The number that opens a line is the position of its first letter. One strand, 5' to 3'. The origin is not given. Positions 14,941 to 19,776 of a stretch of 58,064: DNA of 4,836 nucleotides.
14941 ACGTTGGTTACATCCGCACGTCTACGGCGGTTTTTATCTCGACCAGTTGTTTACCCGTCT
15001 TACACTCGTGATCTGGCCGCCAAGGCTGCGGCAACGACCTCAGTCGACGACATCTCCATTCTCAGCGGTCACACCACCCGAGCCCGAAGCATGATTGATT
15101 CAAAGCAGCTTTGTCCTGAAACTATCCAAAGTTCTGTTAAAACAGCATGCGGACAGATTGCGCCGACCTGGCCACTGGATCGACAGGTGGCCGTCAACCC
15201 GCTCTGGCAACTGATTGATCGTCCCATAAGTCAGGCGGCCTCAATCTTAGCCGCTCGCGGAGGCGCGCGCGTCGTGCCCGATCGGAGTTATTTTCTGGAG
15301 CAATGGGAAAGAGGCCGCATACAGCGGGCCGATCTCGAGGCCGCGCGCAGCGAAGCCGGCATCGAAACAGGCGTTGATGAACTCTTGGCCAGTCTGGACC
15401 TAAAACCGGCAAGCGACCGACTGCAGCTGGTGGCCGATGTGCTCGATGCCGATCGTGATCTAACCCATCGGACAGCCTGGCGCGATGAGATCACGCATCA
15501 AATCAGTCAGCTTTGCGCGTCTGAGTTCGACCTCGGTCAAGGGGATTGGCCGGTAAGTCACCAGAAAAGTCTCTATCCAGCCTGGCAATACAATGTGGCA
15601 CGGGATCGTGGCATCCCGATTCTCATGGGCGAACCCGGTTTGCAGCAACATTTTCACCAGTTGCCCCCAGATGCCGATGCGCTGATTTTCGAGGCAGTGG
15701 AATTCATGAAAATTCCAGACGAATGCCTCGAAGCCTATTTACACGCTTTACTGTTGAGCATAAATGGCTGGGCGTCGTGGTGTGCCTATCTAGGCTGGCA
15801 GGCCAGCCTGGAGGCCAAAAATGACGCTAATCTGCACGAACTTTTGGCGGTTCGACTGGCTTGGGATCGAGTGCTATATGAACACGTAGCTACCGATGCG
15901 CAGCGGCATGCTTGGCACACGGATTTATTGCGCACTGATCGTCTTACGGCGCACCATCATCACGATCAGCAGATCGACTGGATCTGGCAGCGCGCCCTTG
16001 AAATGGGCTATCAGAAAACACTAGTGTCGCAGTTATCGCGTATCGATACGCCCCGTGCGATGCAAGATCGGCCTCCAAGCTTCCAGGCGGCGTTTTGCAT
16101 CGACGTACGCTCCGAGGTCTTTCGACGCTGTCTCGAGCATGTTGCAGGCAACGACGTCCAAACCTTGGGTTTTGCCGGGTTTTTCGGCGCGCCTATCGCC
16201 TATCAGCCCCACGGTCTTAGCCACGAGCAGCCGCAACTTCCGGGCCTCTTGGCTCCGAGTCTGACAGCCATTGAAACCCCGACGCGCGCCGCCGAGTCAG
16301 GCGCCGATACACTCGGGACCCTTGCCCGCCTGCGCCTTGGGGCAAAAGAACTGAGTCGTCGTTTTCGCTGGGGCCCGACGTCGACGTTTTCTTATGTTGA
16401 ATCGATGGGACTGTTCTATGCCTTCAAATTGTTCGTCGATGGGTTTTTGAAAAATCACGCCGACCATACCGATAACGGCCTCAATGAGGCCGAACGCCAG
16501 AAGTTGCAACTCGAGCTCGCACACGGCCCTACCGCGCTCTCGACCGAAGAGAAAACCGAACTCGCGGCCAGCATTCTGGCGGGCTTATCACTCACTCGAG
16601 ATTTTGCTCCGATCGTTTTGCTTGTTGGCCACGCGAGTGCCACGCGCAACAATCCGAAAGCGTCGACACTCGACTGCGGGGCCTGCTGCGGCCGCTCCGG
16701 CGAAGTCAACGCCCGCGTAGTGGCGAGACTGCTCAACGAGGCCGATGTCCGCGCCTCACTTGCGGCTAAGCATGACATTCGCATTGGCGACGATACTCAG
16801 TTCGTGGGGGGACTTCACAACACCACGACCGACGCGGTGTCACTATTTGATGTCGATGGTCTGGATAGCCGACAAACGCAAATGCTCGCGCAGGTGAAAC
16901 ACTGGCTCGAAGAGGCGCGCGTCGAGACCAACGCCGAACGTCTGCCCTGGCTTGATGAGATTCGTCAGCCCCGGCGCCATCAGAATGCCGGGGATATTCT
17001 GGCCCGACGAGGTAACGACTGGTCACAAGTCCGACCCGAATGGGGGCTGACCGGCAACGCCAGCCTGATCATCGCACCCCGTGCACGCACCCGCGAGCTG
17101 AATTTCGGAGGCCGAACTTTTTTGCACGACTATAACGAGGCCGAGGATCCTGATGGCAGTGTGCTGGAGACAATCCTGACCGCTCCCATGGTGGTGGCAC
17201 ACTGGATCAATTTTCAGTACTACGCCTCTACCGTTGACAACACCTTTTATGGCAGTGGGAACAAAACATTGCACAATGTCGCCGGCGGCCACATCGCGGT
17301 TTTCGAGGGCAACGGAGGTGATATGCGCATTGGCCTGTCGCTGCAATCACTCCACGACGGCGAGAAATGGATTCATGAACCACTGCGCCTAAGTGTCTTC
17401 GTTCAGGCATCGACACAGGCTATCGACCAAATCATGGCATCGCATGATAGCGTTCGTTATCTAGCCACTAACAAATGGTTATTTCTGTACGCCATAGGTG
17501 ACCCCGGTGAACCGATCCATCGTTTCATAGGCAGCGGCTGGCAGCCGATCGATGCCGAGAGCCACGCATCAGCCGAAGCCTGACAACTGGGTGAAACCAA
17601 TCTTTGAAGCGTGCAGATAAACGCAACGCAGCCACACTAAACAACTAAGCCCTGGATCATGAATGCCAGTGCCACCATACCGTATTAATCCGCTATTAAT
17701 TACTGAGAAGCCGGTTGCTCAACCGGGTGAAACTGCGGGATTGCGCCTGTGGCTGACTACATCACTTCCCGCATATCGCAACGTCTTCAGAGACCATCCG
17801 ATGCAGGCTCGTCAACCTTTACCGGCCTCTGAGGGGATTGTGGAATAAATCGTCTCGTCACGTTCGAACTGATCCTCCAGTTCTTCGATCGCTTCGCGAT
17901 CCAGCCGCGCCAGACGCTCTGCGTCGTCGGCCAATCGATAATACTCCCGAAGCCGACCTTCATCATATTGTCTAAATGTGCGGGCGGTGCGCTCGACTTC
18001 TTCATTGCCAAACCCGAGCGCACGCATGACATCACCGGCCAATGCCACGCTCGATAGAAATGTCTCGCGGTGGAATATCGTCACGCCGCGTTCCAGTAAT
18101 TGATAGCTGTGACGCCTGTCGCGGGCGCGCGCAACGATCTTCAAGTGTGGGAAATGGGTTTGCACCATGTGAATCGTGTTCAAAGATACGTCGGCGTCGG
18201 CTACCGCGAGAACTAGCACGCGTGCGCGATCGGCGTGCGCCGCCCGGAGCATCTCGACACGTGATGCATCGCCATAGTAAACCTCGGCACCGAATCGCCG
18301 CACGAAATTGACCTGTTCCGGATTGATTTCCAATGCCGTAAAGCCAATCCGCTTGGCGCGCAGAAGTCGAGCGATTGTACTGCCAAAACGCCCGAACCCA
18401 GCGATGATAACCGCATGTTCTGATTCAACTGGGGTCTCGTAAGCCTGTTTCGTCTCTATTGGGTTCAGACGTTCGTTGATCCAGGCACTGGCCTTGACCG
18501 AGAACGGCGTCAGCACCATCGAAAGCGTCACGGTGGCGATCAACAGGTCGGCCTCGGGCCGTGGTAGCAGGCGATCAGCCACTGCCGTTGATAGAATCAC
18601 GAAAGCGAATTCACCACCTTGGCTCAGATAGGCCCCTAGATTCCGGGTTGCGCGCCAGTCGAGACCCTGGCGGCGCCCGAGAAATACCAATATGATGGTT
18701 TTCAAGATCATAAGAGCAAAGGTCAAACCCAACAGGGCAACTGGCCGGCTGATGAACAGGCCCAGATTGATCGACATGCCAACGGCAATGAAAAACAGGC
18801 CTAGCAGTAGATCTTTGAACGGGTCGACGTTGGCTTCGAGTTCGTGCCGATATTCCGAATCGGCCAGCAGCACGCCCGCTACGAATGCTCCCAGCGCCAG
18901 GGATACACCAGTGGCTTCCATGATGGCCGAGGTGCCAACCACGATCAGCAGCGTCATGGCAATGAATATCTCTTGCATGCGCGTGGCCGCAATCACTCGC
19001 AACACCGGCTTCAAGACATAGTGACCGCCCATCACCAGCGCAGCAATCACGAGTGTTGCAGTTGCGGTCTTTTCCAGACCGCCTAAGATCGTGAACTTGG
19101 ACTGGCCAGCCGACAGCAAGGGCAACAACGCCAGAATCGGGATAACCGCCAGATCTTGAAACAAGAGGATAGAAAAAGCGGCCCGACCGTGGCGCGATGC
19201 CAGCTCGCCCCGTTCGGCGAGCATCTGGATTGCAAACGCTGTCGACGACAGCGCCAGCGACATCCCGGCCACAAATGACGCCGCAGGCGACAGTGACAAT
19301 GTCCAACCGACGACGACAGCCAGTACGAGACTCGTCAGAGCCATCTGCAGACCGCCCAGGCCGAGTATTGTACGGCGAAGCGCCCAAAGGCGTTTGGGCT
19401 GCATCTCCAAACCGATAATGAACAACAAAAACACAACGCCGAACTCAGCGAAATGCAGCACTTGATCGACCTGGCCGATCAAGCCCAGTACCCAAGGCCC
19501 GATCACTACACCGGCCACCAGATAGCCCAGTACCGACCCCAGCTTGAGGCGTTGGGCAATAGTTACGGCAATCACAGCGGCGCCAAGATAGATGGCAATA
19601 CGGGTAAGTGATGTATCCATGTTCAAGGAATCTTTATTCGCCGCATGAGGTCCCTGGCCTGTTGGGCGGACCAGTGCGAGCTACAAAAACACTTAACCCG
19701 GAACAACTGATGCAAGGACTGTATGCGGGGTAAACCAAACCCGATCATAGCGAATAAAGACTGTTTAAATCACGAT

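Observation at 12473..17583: LysR-regulated DabB/DabA (DAB) energy-coupled inorganic-carbon pump operon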

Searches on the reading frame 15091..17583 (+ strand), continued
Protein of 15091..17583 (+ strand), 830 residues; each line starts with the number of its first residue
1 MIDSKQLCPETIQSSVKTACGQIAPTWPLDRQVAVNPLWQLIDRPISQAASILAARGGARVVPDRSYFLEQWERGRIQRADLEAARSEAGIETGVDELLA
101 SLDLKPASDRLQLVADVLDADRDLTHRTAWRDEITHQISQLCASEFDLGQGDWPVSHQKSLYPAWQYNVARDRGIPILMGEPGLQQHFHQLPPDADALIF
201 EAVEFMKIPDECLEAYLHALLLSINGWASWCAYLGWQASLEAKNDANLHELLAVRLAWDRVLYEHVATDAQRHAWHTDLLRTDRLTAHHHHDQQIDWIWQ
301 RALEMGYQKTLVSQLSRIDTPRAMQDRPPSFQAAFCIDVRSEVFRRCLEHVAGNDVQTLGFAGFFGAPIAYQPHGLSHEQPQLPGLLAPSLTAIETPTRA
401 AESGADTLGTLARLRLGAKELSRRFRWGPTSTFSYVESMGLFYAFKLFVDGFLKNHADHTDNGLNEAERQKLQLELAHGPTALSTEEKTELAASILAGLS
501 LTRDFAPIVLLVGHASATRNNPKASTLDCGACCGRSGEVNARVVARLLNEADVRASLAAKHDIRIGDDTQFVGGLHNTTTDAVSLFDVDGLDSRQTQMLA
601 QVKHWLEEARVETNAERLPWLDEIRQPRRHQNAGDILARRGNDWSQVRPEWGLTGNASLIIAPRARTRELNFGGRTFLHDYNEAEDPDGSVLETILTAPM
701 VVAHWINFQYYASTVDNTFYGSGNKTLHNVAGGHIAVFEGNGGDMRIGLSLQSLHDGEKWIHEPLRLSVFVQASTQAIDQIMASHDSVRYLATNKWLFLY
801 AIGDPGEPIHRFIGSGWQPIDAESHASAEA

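Call 29: find_encoding_contigs(protein=P0001, flank=10000, max_places=4)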
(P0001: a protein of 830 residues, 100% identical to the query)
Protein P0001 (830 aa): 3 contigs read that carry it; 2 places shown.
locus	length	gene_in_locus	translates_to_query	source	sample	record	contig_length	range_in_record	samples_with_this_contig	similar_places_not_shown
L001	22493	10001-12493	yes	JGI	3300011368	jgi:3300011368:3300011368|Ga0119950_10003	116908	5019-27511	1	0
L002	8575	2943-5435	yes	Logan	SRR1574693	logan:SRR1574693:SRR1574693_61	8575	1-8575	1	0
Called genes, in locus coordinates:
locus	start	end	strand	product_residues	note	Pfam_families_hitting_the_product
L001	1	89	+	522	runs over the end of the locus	PF04244:DPRP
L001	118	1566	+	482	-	PF00875:DNA_photolyase, PF03441:FAD_binding_7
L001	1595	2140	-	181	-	PF00929:RNase_T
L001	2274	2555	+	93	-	PF01329:Pterin_4a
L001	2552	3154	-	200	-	PF21176:RecR_HhH, PF02132:RecR_ZnF (weak), PF13662:Toprim_4, PF01751:Toprim, PF21175:RecR_C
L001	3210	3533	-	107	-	PF02575:YbaB_DNA_bd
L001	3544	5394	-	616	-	PF05496:RuvB_N (weak), PF13177:DNA_pol3_delta2, PF00004:AAA, PF13401:AAA_22 (faint), PF22608:DNAX_ATPase_lid, PF12169:DNA_pol3_gamma3, PF12170:DNA_pol3_tau_5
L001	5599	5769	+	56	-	-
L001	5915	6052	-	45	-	PF02040:ArsB (weak)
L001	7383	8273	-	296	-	PF00126:HTH_1, PF03466:LysR_substrate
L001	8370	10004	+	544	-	PF00662:Proton_antipo_N (weak), PF00361:Proton_antipo_M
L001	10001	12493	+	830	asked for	PF10070:DabA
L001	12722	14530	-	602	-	PF00999:Na_H_Exchanger, PF02254:TrkA_N, PF27452:KefB_C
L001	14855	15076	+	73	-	-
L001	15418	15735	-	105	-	-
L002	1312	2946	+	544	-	PF00662:Proton_antipo_N (weak), PF00361:Proton_antipo_M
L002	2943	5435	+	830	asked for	PF10070:DabA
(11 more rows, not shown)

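Call 30: find_encoding_contigs(protein=P0005, flank=8000, max_places=2)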
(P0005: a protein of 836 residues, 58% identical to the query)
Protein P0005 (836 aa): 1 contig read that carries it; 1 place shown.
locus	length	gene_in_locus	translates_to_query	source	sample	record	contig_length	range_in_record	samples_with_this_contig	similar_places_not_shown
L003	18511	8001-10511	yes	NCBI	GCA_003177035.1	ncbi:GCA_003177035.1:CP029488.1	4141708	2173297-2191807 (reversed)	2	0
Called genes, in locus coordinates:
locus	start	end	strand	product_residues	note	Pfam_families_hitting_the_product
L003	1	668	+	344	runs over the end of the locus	PF00356:LacI, PF00532:Peripla_BP_1, PF13407:Peripla_BP_4 (weak), PF13377:Peripla_BP_3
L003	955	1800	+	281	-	PF02311:AraC_binding, PF00165:HTH_AraC (faint), PF12833:HTH_18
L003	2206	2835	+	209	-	PF01810:LysE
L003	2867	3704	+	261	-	PF01810:LysE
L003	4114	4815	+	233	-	PF13801:Metal_resist, PF07813:LTXXQ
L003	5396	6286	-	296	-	PF00126:HTH_1, PF03466:LysR_substrate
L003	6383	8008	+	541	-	PF00662:Proton_antipo_N, PF00361:Proton_antipo_M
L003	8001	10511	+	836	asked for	PF10070:DabA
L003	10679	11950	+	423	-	PF01053:Cys_Met_Meta_PP, PF00155:Aminotran_1_2, PF01041:DegT_DnrJ_EryC1, PF01212:Beta_elim_lyase (faint), PF00266:Aminotran_5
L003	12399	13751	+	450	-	PF00083:Sugar_tr, PF07690:MFS_1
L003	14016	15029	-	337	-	PF08240:ADH_N, PF00107:ADH_zinc_N, PF13602:ADH_zinc_N_2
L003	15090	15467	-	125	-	-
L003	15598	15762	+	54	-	-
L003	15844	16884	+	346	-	PF09982:LpxR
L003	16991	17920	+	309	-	PF04185:Phosphoesterase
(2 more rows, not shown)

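Call 31: find_encoding_contigs(protein=P0008, flank=8000, max_places=2)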
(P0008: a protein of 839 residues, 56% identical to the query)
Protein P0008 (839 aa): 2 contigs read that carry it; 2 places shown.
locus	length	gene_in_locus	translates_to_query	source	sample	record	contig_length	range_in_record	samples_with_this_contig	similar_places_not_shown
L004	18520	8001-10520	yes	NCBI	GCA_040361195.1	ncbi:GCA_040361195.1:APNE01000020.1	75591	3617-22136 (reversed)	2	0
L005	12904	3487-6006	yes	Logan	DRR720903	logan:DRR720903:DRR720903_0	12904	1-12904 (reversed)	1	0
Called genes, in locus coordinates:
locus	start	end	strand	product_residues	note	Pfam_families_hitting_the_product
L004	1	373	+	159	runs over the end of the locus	PF00582:Usp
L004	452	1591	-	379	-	PF04966:OprB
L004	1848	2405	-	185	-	PF00903:Glyoxalase (faint), PF13669:Glyoxalase_4 (weak)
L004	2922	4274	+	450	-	PF00067:p450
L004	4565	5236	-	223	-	PF01738:DLH (weak), PF20408:Abhydrolase_11 (weak), PF00561:Abhydrolase_1 (weak)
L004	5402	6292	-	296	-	PF00126:HTH_1, PF03466:LysR_substrate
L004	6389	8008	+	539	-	PF00662:Proton_antipo_N (weak), PF00361:Proton_antipo_M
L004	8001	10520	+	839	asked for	PF10070:DabA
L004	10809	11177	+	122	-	-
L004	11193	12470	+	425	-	PF00989:PAS, PF08448:PAS_4, PF13426:PAS_9, PF00990:GGDEF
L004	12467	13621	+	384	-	PF00501:AMP-binding, PF13193:AMP-binding_C (weak)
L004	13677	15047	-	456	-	PF00672:HAMP, PF00512:HisKA, PF13581:HATPase_c_2 (weak), PF02518:HATPase_c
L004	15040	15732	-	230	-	PF00072:Response_reg, PF00486:Trans_reg_C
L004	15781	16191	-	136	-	PF03413:PepSY (weak)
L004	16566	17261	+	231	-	PF13801:Metal_resist, PF07813:LTXXQ (weak)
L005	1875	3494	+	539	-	PF00662:Proton_antipo_N (weak), PF00361:Proton_antipo_M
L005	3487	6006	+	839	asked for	PF10070:DabA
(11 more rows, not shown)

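Call 32: find_encoding_contigs(protein=P0014, flank=8000, max_places=2)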
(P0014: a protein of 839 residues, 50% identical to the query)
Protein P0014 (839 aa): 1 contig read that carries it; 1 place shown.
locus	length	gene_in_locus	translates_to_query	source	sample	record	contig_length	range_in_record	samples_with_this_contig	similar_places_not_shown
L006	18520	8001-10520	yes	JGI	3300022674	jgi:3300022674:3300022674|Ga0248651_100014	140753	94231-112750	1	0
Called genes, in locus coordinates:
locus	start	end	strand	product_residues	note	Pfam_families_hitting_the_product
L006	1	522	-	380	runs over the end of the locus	PF24827:AstE_AspA_cat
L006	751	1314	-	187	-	PF04752:ChaC, PF06094:GGACT (faint)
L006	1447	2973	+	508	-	PF00501:AMP-binding, PF13193:AMP-binding_C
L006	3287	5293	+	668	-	PF08448:PAS_4 (faint), PF00989:PAS, PF13188:PAS_8 (weak), PF13426:PAS_9, PF00990:GGDEF, PF00563:EAL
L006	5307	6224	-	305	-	PF00126:HTH_1, PF03466:LysR_substrate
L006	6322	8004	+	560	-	PF00662:Proton_antipo_N, PF00361:Proton_antipo_M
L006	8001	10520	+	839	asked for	PF10070:DabA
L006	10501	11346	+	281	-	PF20376:DUF6671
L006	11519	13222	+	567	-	PF00128:Alpha-amylase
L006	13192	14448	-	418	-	-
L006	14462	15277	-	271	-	PF08282:Hydrolase_3 (faint)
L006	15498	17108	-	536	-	PF00672:HAMP, PF00015:MCPsignal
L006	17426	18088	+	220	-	PF02798:GST_N, PF13417:GST_N_3, PF13409:GST_N_2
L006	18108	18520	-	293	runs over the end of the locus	PF01553:Acyltransferase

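Call 36: find_related_loci(query=A1, collection=genome_contigs, flank=6000)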
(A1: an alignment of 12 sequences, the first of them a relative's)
Query A1 (830 aa) in genome_contigs; peptide patterns used: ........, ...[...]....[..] (x = any residue, [..] = any of these).
600 stretches matched a pattern (row limit reached: there are more); 597 encode a relative of the query (tblastn E <= 1e-3); the best 80 are kept; 80 distinct loci.
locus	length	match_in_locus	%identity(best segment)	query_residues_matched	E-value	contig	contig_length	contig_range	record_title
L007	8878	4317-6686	48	16-804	0e+0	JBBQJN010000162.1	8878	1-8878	MAG: Burkholderiales bacterium isolate Co_metawrap_719 Cmw_719_k141_475437_length_8878_cov_15.9931, whole genome shotgun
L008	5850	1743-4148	46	13-818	0e+0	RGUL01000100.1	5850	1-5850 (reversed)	MAG: Gammaproteobacteria bacterium isolate WB9_2_108 contig_100_99, whole genome shotgun sequence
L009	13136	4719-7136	45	3-817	0e+0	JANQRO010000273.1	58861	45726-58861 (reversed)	MAG: Myxococcota bacterium isolate IP29b_bin.68 k99_3823075, whole genome shotgun sequence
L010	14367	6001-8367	47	7-802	0e+0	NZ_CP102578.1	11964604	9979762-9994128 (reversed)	Archangium gephyra strain SDU49 chromosome, complete genome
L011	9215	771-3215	45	12-823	0e+0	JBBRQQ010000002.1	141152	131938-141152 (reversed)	MAG: Burkholderiales bacterium isolate metawrap_la1_58 W_la1_58_k141_57035L_141152_cov_14.1874, whole genome shotgun seq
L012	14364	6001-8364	48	12-804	0e+0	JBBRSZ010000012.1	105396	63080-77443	MAG: Burkholderiales bacterium isolate La2_metabat2.163 La2_metabat2.163_K_2682903L105396_cov_31.2554, whole genome shot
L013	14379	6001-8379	44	11-815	0e+0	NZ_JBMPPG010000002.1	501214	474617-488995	Undibacterium sp. SXout11W NODE_2_length_501214_cov_30.624293, whole genome shotgun sequence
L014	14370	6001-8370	42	10-820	0e+0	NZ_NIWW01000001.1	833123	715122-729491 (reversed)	Lacimicrobium sp. SS2-24 contig1, whole genome shotgun sequence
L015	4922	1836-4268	44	12-821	0e+0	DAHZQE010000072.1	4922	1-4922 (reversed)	MAG TPA_asm: Ferrimicrobium sp. isolate clean3910 k141_332849, whole genome shotgun sequence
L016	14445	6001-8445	44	4-818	0e+0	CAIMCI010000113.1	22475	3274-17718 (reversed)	MAG: uncultured proteobacterium isolate Kiruna_bin-03797 genome assembly, contig: bin-03797:113/421, whole genome shotgu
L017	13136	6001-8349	45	22-820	0e+0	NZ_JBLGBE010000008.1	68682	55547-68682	MAG: Congregibacter sp. isolate 3300053771_131 Ga0535648_0000181, whole genome shotgun sequence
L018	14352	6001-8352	44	12-802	0e+0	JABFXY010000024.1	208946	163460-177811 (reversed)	MAG: Polyangiaceae bacterium isolate Bin8.16 NODE_6_length_208946_cov_6.202122, whole genome shotgun sequence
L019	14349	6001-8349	44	13-818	0e+0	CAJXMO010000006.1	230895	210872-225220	MAG TPA_asm: uncultured Alteromonadaceae bacterium isolate SRR6201619_bin.13_MetaBAT_v2.12.1_MAG genome assembly, contig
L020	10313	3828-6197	46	10-804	0e+0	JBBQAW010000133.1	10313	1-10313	MAG: Burkholderiales bacterium isolate Co_metawrap_1435 Cmw_1435_k141_18546465_length_10313_cov_20.6402, whole genome sh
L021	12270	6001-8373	47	12-804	0e+0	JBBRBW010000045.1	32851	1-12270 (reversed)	MAG: Burkholderiales bacterium isolate Co_metawrap_2365 Cmw_2365_k141_7726963_length_32851_cov_10.9988, whole genome sho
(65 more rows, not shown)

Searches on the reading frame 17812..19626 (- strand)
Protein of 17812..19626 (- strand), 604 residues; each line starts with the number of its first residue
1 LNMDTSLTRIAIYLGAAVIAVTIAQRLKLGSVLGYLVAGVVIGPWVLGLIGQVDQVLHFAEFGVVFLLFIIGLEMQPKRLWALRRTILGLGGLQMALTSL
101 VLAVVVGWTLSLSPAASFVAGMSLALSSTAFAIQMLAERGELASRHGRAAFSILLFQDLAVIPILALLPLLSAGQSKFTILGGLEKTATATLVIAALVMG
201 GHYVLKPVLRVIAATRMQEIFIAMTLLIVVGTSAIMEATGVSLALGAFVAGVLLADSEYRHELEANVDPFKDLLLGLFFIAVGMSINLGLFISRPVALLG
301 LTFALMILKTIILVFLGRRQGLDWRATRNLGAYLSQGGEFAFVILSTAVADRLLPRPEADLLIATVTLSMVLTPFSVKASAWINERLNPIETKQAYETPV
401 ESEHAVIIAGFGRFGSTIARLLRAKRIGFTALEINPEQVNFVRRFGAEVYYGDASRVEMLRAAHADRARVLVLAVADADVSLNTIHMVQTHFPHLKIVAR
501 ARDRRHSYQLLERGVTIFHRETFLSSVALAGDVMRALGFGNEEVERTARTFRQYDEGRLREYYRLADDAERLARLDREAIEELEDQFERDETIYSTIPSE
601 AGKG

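Call 9: search_protein_families(library=pfam, proteins=[window:17812-19626:-])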
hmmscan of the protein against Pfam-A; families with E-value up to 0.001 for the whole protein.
window:17812-19626:- (604 aa): 2 families
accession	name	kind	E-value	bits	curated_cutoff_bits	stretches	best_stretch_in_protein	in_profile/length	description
PF00999.27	Na_H_Exchanger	-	1.2e-62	212.4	26.2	1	17-378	4-370/375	Sodium/hydrogen exchanger, transmembrane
PF02254.24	TrkA_N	-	1.9e-24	86.6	23.8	1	406-515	1-110/116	TrkA-N domain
